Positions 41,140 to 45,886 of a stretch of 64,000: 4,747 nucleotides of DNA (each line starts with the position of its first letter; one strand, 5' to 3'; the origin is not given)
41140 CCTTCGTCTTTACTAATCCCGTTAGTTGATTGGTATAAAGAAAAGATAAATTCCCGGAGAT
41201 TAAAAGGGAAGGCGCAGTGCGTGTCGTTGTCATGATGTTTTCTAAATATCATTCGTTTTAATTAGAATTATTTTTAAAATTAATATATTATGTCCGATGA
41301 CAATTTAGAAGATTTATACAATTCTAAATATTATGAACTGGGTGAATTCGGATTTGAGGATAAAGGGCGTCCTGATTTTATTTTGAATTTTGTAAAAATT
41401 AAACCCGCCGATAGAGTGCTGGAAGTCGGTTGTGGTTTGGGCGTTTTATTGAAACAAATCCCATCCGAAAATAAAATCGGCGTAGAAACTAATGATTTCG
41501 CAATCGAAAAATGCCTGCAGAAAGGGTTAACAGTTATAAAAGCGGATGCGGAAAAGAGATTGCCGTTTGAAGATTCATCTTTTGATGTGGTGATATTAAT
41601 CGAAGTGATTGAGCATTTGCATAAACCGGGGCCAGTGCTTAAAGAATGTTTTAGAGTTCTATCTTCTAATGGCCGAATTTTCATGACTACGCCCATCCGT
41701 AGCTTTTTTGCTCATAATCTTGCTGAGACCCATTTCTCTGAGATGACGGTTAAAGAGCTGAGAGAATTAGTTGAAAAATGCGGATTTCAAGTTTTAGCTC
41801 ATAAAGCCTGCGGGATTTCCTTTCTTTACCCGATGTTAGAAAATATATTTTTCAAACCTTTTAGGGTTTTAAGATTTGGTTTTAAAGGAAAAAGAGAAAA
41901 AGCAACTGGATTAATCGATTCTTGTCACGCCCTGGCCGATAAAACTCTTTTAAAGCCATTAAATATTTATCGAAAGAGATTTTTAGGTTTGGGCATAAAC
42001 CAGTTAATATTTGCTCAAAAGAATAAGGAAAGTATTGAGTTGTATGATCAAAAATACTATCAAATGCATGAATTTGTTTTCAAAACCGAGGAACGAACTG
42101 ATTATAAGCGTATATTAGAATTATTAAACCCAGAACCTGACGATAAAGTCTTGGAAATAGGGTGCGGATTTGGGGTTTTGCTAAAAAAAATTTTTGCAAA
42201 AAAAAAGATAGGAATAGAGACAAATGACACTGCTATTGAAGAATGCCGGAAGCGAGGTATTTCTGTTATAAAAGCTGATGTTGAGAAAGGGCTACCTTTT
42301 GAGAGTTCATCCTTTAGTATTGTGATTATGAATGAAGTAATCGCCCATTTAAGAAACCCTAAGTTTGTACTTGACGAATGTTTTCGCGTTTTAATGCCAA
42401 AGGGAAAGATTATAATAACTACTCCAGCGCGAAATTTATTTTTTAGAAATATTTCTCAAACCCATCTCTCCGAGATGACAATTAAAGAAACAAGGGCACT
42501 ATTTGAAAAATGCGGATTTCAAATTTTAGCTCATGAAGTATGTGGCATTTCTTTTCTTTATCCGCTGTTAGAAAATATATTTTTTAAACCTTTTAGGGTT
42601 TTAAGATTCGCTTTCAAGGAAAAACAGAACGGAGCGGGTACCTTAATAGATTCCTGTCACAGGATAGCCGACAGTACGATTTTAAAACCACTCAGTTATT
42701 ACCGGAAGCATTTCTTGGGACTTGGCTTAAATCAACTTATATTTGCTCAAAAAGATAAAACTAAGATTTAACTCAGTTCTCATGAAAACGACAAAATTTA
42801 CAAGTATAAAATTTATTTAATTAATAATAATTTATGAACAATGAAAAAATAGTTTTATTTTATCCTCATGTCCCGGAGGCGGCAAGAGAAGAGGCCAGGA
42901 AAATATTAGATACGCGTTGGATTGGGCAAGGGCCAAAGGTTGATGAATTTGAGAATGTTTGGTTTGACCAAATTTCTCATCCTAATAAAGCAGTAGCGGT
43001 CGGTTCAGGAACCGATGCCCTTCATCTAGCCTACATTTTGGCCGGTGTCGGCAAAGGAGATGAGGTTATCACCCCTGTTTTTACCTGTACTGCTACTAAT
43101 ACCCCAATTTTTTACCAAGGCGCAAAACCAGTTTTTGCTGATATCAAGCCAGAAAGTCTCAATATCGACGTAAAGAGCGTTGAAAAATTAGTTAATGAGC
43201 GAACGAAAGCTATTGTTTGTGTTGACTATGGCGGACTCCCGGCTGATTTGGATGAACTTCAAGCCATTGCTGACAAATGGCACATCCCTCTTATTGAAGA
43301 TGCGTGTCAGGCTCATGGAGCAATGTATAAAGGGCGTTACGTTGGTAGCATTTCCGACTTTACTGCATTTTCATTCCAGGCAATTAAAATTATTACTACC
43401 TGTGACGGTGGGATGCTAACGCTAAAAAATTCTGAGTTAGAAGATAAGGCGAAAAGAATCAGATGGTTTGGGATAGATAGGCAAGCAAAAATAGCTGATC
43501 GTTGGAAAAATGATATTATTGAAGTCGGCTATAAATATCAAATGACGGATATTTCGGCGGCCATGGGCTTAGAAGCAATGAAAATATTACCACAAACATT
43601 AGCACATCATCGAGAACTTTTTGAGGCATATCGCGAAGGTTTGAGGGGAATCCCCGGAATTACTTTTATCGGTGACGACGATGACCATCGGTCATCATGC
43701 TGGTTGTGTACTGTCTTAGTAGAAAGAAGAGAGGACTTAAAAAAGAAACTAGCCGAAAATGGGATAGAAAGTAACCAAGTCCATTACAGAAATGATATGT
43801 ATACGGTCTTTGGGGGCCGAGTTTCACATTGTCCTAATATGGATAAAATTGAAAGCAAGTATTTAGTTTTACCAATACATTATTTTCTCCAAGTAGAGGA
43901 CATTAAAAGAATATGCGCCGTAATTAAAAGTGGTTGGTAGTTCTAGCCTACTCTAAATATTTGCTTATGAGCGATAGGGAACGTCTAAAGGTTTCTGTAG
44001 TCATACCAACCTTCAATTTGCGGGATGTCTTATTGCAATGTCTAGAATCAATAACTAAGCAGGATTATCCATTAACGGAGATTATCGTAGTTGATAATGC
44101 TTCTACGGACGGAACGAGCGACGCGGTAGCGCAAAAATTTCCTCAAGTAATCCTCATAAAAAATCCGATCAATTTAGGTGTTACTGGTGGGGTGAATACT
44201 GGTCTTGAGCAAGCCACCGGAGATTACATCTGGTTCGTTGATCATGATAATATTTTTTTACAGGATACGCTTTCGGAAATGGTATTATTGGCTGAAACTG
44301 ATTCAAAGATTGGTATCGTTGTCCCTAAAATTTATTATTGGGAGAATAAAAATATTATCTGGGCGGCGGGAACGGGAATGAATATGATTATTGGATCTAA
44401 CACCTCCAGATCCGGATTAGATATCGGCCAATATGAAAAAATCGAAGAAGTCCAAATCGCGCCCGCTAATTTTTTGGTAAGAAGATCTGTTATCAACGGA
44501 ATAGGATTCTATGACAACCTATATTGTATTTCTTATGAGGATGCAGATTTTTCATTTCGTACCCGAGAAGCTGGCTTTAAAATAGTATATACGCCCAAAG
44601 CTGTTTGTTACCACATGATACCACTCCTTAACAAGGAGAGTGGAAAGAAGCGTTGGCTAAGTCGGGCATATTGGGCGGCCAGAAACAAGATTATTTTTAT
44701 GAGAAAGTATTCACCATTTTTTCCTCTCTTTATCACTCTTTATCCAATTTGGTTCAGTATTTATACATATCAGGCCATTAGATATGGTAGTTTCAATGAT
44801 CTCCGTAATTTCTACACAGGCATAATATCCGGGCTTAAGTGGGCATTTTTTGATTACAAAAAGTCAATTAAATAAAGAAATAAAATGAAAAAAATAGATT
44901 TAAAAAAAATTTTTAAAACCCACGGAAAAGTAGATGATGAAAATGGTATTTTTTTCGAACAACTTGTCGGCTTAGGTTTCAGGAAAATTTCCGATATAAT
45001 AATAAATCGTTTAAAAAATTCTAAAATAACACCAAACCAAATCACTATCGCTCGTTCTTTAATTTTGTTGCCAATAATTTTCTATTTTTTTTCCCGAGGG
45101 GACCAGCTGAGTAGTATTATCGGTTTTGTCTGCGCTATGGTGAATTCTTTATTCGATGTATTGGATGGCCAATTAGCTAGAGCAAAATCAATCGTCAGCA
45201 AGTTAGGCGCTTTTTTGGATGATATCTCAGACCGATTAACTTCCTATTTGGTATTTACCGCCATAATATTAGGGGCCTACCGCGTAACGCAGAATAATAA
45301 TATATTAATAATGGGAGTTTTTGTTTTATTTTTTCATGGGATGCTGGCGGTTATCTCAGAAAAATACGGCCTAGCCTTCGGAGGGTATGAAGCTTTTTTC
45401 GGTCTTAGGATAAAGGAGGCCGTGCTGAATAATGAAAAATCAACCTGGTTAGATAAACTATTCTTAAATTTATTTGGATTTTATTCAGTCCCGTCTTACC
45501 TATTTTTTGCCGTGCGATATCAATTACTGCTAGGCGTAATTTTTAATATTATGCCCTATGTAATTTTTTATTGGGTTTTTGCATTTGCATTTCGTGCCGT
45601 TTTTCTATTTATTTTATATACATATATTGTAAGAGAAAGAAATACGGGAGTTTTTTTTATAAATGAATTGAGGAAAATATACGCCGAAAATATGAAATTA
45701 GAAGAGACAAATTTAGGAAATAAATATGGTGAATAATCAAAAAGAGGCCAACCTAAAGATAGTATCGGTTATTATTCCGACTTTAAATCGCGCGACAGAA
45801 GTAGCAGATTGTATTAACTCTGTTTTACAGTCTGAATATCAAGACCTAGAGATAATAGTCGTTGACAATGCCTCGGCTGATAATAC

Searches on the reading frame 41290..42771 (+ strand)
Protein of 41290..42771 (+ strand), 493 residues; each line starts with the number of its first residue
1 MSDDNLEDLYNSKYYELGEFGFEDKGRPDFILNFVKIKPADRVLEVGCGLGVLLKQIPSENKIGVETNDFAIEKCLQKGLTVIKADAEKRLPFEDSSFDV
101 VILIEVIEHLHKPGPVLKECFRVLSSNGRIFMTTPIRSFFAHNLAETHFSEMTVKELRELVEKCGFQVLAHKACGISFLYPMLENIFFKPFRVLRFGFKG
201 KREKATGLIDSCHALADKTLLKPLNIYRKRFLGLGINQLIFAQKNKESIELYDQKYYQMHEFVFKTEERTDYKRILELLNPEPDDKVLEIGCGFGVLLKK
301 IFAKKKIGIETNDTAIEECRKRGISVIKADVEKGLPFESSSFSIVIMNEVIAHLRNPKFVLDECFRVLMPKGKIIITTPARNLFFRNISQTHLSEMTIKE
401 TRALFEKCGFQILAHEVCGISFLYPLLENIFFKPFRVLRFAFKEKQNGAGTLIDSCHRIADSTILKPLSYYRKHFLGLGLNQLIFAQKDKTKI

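Call 6: search_protein_families(library=pfam, proteins=[window:41290-42771:+])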
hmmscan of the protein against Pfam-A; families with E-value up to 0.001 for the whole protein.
window:41290-42771:+ (493 aa): 16 families
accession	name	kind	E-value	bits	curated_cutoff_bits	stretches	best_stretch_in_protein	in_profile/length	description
PF07021.18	MetW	-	1.4e-39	136.2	21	2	269-379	1-110/193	Methionine biosynthesis protein MetW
PF08241.18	Methyltransf_11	-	1.2e-35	122.4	21.2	2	44-131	1-94/95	Methyltransferase domain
PF13847.12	Methyltransf_31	-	3.2e-33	114.9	27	2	38-143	2-114/145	Methyltransferase domain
PF13489.12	Methyltransf_23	-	2.1e-29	102.8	27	2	31-170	13-163/164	Methyltransferase domain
PF13649.12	Methyltransf_25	-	2e-27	96.2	27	2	287-372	1-97/97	Methyltransferase domain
PF08242.18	Methyltransf_12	-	4e-21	76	30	2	44-130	1-98/98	Methyltransferase domain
PF02353.26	CMAS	-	2.5e-08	34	27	0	252-307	31-89/273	Mycolic acid cyclopropane synthetase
PF01209.24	Ubie_methyltran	-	1.4e-07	31.5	20.1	0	80-131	100-150/233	ubiE/COQ5 methyltransferase family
PF17927.7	Ins134_P3_kin_N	-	1.5e-06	29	21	0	302-347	6-50/80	Inositol 1,3,4-trisphosphate 5/6-kinase pre-ATP-grasp domain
PF20922.3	Anamorsin_N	-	2.6e-06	27.7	27.1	0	92-138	46-93/163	Anamorsin, N-terminal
PF00398.26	RrnaAD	-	5.4e-06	26.1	24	0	270-310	17-59/263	Ribosomal RNA adenine dimethylase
PF01135.25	PCMT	-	2.2e-05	24.8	20.3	0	31-53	65-87/210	Protein-L-isoaspartate(D-aspartate) O-methyltransferase (PCMT)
PF05175.20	MTS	-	5.9e-05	23.2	23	0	275-320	23-72/170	Methyltransferase small domain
PF03141.22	Methyltransf_29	-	0.00023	20.3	23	0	69-173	156-253/506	Putative S-adenosyl-L-methionine-dependent methyltransferase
PF02390.23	Methyltransf_4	-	0.00036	20.5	24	0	43-78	5-44/173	Putative methyltransferase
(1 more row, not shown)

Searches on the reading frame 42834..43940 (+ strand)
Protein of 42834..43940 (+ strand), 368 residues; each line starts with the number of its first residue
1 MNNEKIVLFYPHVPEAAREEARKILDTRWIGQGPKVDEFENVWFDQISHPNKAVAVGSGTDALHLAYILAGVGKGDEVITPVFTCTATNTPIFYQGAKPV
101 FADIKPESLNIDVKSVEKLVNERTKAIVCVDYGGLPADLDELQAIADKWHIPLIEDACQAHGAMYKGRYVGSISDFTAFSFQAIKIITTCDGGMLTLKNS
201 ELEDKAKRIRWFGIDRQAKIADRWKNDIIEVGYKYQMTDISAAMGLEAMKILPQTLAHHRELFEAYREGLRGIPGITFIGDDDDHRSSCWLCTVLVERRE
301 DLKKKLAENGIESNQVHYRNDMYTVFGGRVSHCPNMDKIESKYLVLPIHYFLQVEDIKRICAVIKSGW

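Call 6: search_protein_families(library=pfam, proteins=[window:42834-43940:+])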
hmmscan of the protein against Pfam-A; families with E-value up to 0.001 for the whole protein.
window:42834-43940:+ (368 aa): 2 families
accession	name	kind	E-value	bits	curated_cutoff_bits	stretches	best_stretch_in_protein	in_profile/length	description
PF01041.23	DegT_DnrJ_EryC1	-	6.8e-100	335.2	19.8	1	16-364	6-359/360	DegT/DnrJ/EryC1/StrS aminotransferase family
PF00266.25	Aminotran_5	-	0.00043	19.8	21.5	0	57-312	68-334/371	Aminotransferase class-V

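Call 20: search_protein_families(library=ncbifam, proteins=[window:42834-43940:+], max_evalue=0.01)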
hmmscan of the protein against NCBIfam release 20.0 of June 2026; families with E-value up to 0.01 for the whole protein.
window:42834-43940:+ (368 aa): 21 families
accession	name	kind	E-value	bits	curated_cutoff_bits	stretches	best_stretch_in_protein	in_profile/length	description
TIGR03588.1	PseC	equivalog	9.4e-74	248.6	423.5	1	21-365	17-377/380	UDP-4-amino-4,6-dideoxy-N-acetyl-beta-L-altrosamine transaminase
TIGR04181.1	NHT_00031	hypoth_equivalog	1.5e-70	237.9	420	1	6-347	1-357/359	LegC family aminotransferase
NF008658.2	PRK11658.1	equivalog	2e-61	207.7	631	1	19-365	18-374/379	UDP-4-amino-4-deoxy-L-arabinose aminotransferase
NF008687.0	PRK11706.1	equivalog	8.4e-57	192.6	375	1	41-365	37-371/375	dTDP-4-amino-4,6-dideoxygalactose transaminase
TIGR04427.1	PLP_DesI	equivalog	9e-50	169.9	650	1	22-365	39-380/390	dTDP-4-dehydro-6-deoxyglucose aminotransferase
TIGR02379.1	ECA_wecE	subfamily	3.3e-46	157.8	434.85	1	30-364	27-371/376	dTDP-4-amino-4,6-dideoxy-D-glucose transaminase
NF011936.0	PRK15407.1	equivalog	5.7e-39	134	423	2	29-215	60-253/440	lipopolysaccharide biosynthesis protein RfbH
NF041364.1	GntC_guanitoxin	equivalog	8.4e-06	24.9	415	1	50-130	60-141/356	guanitoxin biosynthesis PLP-dependent (S)-gamma-hydroxy-L-arginine cyclodehydratase GntC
NF005817.0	PRK07683.1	equivalog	2.5e-05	23.1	575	1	53-145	91-186/387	aminotransferase A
NF006569.0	PRK09082.1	subfamily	3e-05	23.3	420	1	49-180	89-225/386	methionine aminotransferase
NF006488.0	PRK08912.1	equivalog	3.8e-05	22.8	498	1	43-129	79-165/387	aminotransferase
NF005732.0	PRK07550.1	equivalog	0.00017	20.8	366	1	52-131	94-174/389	aminotransferase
NF004975.0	PRK06348.1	equivalog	0.00032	19.8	549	1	53-128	92-167/384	pyridoxal phosphate-dependent aminotransferase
NF006230.0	PRK08363.1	equivalog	0.00076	18.4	534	1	56-171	98-219/398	alanine aminotransferase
NF004770.0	PRK06108.1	subfamily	0.0016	17.3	422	1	47-129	93-176/396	pyridoxal phosphate-dependent aminotransferase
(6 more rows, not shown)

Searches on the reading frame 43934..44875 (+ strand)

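Call 6: search_protein_families(library=pfam, proteins=[window:43934-44875:+])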
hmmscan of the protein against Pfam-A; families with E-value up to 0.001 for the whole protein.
window:43934-44875:+ (313 aa): 6 families
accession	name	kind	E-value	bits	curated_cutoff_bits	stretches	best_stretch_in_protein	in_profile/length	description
PF00535.33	Glycos_transf_2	-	1.2e-33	116.8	23.3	1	21-188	1-165/168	Glycosyl transferase family 2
PF13641.12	Glyco_tranf_2_3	-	7.6e-21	75.6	27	1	20-230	3-214/230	Glycosyltransferase like family 2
PF10111.15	Glyco_tranf_2_2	-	4.2e-09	36.7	27.3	1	21-244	1-234/276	Glycosyltransferase like family 2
PF13632.12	Glyco_trans_2_3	-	1.3e-08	35.3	27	1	98-279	1-177/198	Glycosyl transferase family group 2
PF13704.12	Glyco_tranf_2_4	-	0.00032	21.6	27.5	1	30-115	4-91/98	Glycosyl transferase family 2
PF13506.12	Glyco_transf_21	-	0.0008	19.4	21.7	0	89-231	24-158/174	Glycosyl transferase family 21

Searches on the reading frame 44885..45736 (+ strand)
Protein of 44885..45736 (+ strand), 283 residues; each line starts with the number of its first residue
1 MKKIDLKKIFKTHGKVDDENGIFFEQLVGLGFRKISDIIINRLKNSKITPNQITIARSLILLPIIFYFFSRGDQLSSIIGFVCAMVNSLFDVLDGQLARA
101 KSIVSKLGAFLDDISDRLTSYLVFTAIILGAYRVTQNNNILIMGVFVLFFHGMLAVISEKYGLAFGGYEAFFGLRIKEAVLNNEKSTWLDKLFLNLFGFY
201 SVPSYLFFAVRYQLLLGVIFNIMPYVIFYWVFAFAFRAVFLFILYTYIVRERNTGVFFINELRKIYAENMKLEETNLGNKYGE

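Call 6: search_protein_families(library=pfam, proteins=[window:44885-45736:+])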
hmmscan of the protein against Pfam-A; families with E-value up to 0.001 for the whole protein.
window:44885-45736:+ (283 aa): 1 family
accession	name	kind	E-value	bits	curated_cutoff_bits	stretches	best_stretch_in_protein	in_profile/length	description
PF01066.26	CDP-OH_P_transf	-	1.7e-17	64.6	22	1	48-148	2-94/152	CDP-alcohol phosphatidyltransferase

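Call 20: search_protein_families(library=ncbifam, proteins=[window:44885-45736:+], max_evalue=0.01)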
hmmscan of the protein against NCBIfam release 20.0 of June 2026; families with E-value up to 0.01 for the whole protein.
window:44885-45736:+ (283 aa): 8 families
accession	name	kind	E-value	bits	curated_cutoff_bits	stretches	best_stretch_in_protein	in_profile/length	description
NF040950.1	archin_ph_syn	equivalog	1.5e-17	64.1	180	1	33-144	9-119/191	archaetidylinositol phosphate synthase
NF045883.1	PIPSynth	equivalog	1.1e-14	54.6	170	1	33-150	8-123/197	phosphatidylinositol phosphate synthase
TIGR00560.1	pgsA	equivalog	2.2e-11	44.6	109.1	1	48-143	2-99/183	CDP-diacylglycerol--glycerol-3-phosphate 3-phosphatidyltransferase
NF041135.1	IPPtranDIPPsyn_Thcocales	equivalog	3.9e-11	42.6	580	1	33-166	236-361/419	bifunctional L-myo-inositol-1-phosphate cytidylyltransferase/CDP-L-myo-inositol myo-inositolphosphotransferase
NF052561.1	PIPSynBT1523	equivalog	4.8e-09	36.3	350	1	31-146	8-127/232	hypothetical protein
NF053678.1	ClpnSynClsA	equivalog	3e-08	34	240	1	50-129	6-80/180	cardiolipin synthase ClsA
TIGR00473.1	pssA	equivalog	1.1e-05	25.5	107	1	85-181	28-120/153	CDP-diacylglycerol--serine O-phosphatidyltransferase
NF008090.0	PRK10832.1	equivalog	0.00019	21.6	304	1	50-129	6-81/182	CDP-diacylglycerol--glycerol-3-phosphate 3-phosphatidyltransferase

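Call 45: search_solved_structures(query=window:44885-45733:+, max_evalue=0.01, show_alignments=1)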
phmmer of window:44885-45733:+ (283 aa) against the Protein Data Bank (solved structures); distinct sequences matched with E-value up to 0.01: 7.
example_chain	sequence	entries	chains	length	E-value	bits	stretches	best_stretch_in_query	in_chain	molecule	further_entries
4o6m_A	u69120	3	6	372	3.8e-11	46.4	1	33-165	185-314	AF2299, a CDP-alcohol phosphotransferase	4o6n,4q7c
4mnd_A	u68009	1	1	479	6.2e-07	32.6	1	33-173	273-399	CTP L-myo-inositol-1-phosphate cytidylyltransferase/CDP-L-myo-inositol myo-inositolphospho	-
5d91_A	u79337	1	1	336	0.00027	23.9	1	40-156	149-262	AF2299 protein,Phosphatidylinositol synthase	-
5d92_D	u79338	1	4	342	0.00036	23.5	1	43-156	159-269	AF2299 protein,Phosphatidylinositol synthase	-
6wm5_A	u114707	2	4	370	0.0013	21.7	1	33-129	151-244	AfCTD-Phosphatidylinositol-phosphate synthase (PIPS) fusion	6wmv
6h53_A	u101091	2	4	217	0.0014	21.6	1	31-130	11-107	CDP-diacylglycerol--inositol 3-phosphatidyltransferase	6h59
6h5a_A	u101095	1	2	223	0.0014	21.5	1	31-130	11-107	CDP-diacylglycerol--inositol 3-phosphatidyltransferase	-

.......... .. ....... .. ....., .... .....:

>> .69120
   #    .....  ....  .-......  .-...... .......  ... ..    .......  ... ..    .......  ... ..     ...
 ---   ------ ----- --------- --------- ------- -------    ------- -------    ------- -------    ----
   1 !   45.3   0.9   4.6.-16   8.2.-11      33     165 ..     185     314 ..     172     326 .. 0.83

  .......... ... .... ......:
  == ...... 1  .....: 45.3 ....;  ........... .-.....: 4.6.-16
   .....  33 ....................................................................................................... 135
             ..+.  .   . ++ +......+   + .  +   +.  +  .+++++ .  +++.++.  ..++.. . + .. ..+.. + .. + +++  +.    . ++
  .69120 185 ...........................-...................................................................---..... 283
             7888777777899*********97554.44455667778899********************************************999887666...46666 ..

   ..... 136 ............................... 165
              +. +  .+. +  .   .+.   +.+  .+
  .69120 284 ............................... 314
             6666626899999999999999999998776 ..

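Call 63: search_protein_families(library=ncbifam, proteins=[L088:10580-11419:+, L088:9816-10577:+], max_evalue=0.001)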
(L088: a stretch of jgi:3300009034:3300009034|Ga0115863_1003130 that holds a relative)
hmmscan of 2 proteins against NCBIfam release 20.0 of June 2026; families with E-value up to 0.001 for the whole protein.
L088:10580-11419:+ (279 aa): 3 families
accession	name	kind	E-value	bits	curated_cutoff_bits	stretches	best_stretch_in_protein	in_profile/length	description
NF045665.1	NTPtran_DVU1551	equivalog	4.3e-07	29.3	315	1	31-102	193-259/359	DVU_1551 family NTP transferase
TIGR00277.1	HDIG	domain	6.1e-05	22.8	27.6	1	54-107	2-46/84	HDIG domain-containing metalloprotein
TIGR00295.1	TIGR00295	hypoth_equivalog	0.00017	21.4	172.35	1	54-109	11-62/164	TIGR00295 family protein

L088:9816-10577:+ (253 aa): 15 families
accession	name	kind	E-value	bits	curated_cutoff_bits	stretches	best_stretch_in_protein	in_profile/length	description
TIGR03992.1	Arch_glmU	subfamily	1e-17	64.1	292.1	1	1-132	1-136/393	bifunctional sugar-1-phosphate nucleotidylyltransferase/acetyltransferase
NF041313.1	UDPGP_AglF_Halo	equivalog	1.4e-15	57.4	400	1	1-126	1-132/234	UTP--glucose-1-phosphate uridylyltransferase AglF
NF041135.1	IPPtranDIPPsyn_Thcocales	equivalog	2.1e-12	46.7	580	1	1-248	1-216/419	bifunctional L-myo-inositol-1-phosphate cytidylyltransferase/CDP-L-myo-inositol myo-inositolphosphotransferase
NF045761.1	NAMPUrTaseMurU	equivalog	6.4e-11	42.5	250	1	1-58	1-57/226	N-acetylmuramate alpha-1-phosphate uridylyltransferase MurU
TIGR01099.1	galU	equivalog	1.2e-08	34.9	326.8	1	1-60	2-60/261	UTP--glucose-1-phosphate uridylyltransferase GalU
TIGR01208.1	rmlA_long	equivalog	1.4e-08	34.1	320.25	1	2-63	1-62/353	glucose-1-phosphate thymidylyltransferase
NF041173.1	Sug_nt_acttase_Thmprot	equivalog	1.2e-07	31.1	600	1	1-133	1-136/405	bifunctional sugar-1-phosphate nucleotidylyltransferase/acetyltransferase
TIGR02623.1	G1P_cyt_trans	equivalog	1.2e-05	24.9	300.25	1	1-65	1-63/255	glucose-1-phosphate cytidylyltransferase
NF007516.0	PRK10122.1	equivalog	1.5e-05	24.3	534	1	1-54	4-56/297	UTP--glucose-1-phosphate uridylyltransferase GalF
TIGR01105.1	galF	equivalog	2.6e-05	23.5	659.2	1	1-54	4-56/297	GalU regulator GalF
NF045665.1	NTPtran_DVU1551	equivalog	3.9e-05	22.9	315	1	1-85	1-80/359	DVU_1551 family NTP transferase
NF052502.1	man1P_GTase_Rv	exception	4.2e-05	22.6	440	1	2-61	2-60/352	mannose-1-phosphate guanylyltransferase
NF049965.1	GlMnHpPGnyltfHddC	equivalog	9.2e-05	22.2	300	1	1-65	1-64/221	D-glycero-D-manno-heptose 1-phosphate guanosyltransferase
NF010934.1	PRK14354.1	equivalog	0.00013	20.7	450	1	3-68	2-63/447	bifunctional UDP-N-acetylglucosamine diphosphorylase/glucosamine-1-phosphate N-acetyltransferase GlmU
NF009928.0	PRK13389.1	equivalog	0.00042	19.6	548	1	2-54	10-61/302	UTP--glucose-1-phosphate uridylyltransferase GalU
